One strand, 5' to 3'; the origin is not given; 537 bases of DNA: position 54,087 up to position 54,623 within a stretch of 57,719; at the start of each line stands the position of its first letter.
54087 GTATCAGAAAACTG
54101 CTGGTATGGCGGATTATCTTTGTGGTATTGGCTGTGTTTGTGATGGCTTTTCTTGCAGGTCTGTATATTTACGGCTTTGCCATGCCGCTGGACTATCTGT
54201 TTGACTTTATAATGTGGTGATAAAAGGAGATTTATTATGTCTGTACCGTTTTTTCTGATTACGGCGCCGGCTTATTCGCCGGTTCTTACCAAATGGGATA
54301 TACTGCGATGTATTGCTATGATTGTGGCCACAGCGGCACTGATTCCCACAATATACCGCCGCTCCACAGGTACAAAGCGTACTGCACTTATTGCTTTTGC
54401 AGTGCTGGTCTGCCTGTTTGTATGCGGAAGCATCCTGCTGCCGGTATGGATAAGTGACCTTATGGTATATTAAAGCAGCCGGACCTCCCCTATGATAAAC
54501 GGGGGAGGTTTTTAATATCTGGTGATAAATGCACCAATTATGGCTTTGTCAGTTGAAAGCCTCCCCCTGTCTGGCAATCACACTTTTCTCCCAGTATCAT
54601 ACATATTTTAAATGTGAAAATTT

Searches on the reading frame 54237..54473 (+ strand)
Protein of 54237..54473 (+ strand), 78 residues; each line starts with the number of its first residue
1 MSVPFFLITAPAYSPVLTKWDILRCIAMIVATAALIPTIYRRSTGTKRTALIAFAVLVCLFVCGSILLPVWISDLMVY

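Call 10: search_protein_families(library=ncbifam, proteins=[window:54237-54473:+])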
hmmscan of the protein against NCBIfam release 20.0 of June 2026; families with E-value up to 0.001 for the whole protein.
window:54237-54473:+ (78 aa): 0 families

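Call 37: search_protein_families(library=pfam, proteins=[window:54237-54473:+])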
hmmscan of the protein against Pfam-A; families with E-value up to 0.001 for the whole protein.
window:54237-54473:+ (78 aa): 1 family
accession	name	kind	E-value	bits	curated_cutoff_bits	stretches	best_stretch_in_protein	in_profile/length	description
PF11833.13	CPP1-like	-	0.00071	19.7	28.4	1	26-74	120-168/196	Protein CHAPERONE-LIKE PROTEIN OF POR1-like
